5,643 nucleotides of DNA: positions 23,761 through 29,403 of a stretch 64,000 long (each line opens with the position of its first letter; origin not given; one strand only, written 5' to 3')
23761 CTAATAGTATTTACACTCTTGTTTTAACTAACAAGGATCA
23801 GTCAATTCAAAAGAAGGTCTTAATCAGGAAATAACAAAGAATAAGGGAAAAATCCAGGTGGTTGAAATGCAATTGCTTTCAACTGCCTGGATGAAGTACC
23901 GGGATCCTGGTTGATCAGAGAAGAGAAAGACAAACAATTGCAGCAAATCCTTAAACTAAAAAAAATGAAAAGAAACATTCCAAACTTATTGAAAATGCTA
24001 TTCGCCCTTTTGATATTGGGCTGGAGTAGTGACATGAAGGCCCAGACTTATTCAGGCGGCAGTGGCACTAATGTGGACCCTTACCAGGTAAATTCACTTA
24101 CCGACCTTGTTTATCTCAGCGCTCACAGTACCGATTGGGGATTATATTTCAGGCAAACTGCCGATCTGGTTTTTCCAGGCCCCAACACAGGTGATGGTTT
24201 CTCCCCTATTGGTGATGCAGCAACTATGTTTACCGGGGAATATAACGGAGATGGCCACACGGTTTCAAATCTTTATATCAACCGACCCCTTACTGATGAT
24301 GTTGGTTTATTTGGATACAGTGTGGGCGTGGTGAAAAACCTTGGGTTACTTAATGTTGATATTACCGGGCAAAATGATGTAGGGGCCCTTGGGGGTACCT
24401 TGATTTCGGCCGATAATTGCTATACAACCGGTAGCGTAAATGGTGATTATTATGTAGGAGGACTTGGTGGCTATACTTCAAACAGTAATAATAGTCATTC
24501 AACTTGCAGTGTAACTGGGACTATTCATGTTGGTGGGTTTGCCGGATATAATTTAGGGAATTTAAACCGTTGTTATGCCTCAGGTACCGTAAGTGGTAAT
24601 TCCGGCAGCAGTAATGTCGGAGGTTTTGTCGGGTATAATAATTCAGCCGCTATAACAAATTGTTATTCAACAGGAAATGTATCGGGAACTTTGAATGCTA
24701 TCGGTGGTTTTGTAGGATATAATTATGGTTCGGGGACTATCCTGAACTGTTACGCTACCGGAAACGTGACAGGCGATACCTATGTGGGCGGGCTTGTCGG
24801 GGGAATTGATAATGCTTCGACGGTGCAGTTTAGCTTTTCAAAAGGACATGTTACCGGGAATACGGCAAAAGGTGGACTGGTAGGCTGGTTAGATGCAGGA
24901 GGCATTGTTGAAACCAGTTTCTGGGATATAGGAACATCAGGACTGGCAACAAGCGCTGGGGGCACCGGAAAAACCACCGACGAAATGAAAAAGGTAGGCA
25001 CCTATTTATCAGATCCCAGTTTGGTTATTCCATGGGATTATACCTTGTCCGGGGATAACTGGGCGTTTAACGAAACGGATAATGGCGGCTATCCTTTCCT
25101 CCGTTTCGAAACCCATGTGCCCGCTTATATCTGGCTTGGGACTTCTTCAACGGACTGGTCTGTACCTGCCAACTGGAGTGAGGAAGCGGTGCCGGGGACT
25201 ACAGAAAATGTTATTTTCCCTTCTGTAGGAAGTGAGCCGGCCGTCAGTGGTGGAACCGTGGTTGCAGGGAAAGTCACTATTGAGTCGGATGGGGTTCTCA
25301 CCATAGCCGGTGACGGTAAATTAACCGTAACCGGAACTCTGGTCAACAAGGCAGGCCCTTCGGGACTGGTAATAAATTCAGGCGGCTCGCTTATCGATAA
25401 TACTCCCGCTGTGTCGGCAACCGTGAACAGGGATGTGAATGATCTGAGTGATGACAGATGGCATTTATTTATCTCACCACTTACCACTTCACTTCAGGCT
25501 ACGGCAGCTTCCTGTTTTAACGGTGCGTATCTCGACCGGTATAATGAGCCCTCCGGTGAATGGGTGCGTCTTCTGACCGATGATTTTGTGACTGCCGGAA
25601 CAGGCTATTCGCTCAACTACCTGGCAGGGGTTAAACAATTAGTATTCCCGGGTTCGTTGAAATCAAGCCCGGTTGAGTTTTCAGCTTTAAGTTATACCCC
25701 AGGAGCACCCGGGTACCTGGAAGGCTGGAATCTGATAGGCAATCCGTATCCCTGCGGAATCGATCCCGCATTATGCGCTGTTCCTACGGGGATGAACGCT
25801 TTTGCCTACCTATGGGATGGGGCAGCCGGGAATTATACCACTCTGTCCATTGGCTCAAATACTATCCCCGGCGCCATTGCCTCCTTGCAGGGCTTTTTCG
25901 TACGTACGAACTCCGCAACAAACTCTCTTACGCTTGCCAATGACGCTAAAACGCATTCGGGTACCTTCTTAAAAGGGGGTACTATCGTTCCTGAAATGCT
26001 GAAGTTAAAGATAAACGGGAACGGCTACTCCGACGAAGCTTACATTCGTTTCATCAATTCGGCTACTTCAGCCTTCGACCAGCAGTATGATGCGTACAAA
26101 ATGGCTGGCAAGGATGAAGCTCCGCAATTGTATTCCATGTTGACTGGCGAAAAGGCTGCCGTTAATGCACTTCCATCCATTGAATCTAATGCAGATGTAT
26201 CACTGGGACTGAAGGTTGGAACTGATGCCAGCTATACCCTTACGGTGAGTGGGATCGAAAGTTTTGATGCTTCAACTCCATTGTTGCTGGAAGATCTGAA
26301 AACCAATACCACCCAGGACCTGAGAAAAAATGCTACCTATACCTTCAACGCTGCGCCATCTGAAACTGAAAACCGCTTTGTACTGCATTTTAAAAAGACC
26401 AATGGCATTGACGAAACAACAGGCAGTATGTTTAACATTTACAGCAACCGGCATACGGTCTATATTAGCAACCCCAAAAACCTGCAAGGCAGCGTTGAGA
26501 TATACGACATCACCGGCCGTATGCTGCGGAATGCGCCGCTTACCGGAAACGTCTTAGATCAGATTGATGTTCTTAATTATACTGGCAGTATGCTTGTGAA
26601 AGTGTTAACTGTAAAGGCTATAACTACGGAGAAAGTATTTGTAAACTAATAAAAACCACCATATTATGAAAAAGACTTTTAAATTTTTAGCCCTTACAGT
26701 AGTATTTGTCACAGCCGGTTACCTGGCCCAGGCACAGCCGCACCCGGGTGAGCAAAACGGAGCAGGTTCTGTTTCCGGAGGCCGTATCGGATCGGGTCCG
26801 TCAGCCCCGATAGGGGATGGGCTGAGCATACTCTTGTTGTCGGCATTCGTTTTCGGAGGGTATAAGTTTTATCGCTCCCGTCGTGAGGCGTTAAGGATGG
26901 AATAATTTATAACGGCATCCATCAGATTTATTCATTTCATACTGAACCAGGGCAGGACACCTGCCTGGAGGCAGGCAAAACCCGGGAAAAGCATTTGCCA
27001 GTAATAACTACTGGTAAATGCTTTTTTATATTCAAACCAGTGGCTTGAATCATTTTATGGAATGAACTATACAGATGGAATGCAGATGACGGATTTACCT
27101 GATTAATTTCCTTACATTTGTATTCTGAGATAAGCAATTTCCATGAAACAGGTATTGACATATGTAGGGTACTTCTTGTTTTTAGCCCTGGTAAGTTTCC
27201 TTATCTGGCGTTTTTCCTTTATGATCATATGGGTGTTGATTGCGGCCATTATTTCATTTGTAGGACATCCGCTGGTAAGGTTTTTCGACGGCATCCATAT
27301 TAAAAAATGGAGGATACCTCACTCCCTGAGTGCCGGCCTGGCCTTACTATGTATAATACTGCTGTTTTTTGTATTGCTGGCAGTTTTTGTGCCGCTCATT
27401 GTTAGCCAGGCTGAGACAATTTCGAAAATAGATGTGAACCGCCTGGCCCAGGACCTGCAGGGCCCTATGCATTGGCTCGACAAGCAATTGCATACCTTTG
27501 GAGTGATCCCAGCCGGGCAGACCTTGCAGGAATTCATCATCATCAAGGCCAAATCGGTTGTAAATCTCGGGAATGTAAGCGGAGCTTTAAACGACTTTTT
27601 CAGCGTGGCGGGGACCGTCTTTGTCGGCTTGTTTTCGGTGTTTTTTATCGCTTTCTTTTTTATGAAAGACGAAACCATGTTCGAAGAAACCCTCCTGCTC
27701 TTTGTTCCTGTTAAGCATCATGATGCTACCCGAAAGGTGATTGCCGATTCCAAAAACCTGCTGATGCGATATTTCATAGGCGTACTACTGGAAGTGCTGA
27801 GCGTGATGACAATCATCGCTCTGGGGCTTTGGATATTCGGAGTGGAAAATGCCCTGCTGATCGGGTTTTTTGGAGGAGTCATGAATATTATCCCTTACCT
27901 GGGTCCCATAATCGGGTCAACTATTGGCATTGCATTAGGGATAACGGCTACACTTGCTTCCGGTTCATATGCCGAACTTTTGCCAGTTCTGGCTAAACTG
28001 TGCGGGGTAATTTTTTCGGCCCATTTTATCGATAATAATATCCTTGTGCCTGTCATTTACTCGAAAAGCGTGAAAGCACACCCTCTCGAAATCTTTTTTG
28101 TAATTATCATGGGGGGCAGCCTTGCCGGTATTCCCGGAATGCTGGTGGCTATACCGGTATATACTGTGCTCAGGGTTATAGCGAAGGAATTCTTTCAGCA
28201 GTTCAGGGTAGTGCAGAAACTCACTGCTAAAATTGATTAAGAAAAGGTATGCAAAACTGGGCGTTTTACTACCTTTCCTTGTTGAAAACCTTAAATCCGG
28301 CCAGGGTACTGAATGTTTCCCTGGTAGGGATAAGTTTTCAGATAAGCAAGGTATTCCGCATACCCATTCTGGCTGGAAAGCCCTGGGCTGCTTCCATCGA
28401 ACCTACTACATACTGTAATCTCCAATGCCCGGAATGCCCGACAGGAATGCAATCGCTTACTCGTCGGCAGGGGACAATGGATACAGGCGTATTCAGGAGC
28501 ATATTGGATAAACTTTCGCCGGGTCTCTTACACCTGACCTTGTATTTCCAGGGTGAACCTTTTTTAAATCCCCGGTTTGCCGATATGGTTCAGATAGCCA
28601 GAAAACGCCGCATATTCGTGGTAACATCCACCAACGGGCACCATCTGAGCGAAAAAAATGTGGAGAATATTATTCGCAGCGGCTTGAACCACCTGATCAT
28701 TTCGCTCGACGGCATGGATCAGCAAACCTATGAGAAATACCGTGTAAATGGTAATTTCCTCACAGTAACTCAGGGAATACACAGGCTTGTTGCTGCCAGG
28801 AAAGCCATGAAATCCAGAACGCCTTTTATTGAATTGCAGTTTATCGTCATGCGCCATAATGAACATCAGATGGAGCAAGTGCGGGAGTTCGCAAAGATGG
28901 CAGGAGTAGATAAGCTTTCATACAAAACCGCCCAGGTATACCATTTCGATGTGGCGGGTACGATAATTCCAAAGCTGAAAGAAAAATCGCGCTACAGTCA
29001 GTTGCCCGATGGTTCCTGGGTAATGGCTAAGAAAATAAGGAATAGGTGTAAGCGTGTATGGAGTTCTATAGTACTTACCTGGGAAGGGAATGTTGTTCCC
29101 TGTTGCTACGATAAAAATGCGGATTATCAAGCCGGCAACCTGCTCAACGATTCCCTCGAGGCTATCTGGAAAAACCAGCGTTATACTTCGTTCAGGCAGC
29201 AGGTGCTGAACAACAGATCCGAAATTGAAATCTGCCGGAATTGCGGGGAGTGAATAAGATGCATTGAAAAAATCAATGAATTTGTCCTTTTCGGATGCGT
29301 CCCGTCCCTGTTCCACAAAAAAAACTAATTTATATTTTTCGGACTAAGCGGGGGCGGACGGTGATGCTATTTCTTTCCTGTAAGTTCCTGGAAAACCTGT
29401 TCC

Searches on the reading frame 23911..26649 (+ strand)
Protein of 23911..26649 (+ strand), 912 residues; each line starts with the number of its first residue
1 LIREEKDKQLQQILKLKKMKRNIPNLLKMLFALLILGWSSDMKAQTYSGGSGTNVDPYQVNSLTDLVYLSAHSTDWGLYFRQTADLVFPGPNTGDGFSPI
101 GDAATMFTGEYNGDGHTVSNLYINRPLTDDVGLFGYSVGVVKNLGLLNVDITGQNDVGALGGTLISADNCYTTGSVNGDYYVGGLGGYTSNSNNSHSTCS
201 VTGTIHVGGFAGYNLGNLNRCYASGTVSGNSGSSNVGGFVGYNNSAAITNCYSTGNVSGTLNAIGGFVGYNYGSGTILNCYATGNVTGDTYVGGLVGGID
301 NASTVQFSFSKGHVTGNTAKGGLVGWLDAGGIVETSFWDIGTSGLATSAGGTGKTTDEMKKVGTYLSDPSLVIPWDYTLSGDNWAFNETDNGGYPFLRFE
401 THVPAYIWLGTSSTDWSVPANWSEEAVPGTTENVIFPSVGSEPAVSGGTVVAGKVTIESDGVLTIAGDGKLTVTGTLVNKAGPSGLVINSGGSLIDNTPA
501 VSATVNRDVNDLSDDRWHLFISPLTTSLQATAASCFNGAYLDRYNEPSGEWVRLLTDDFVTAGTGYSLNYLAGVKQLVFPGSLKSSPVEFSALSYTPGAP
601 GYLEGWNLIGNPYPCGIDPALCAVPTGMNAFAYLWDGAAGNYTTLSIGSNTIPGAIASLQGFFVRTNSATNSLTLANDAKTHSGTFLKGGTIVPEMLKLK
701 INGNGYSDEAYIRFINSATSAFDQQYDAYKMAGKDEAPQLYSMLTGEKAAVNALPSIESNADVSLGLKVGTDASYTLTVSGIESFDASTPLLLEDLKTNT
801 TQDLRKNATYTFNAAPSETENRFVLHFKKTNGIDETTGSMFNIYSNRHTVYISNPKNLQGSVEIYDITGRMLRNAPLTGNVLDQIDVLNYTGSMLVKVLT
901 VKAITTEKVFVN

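Call 6: search_protein_families(library=pfam, proteins=[window:23911-26649:+], max_evalue=0.001)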
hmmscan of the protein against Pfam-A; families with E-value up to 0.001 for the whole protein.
window:23911-26649:+ (912 aa): 1 family
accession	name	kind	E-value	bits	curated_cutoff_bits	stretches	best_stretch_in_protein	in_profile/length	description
PF07581.17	Glug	-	5e-18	64.6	20.5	2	262-287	3-28/28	The GLUG motif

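Call 58: search_protein_families(library=ncbifam, proteins=[window:23962-26646:+], max_evalue=1)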
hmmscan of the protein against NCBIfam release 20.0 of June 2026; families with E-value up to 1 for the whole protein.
window:23962-26646:+ (895 aa): 3 families
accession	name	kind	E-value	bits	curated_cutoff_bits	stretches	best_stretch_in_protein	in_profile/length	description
TIGR04183.1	Por_Secre_tail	domain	0.00047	20.1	23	1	826-894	1-71/72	T9SS type A sorting domain-containing protein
NF046017.1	ZmpA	exception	0.089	9.9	3000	1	92-254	918-1092/2052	zinc metalloprotease A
NF033708.1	T9SS_Cterm_ChiA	domain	0.12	12.3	40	1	844-891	3-51/55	T9SS sorting signal type C domain-containing protein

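Call 79: find_related_loci(query=window:23962-26646:+, collection=metagenome_contigs, flank=10000)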
Query window:23962-26646:+ (895 aa) in metagenome_contigs; peptide patterns used: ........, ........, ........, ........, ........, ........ (x = any residue, [..] = any of these).
74 stretches matched a pattern; 2 encode a relative of the query (tblastn E <= 1e-3); 2 distinct loci.
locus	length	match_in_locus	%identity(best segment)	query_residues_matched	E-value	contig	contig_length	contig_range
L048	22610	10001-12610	38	2-894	1e-156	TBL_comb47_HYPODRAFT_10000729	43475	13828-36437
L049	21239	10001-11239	27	431-862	1e-20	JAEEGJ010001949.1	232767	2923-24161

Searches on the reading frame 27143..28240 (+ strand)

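Call 6: search_protein_families(library=pfam, proteins=[window:27143-28240:+], max_evalue=0.001)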
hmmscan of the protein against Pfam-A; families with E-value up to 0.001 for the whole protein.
window:27143-28240:+ (365 aa): 1 family
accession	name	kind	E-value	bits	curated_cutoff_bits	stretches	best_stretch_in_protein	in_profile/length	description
PF01594.21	AI-2E_transport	-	3.6e-39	135.3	34.3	1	10-349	4-325/327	AI-2E family transporter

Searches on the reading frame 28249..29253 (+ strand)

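Call 6: search_protein_families(library=pfam, proteins=[window:28249-29253:+], max_evalue=0.001)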
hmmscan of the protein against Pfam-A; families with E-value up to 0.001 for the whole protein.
window:28249-29253:+ (334 aa): 2 families
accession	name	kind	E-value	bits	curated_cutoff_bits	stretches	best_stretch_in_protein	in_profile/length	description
PF13186.11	SPASM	-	3.8e-17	62.8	21.5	1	267-332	1-66/67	Iron-sulfur cluster-binding domain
PF04055.27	Radical_SAM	-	6.9e-15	56.1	29.5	1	50-185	1-142/166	Radical SAM superfamily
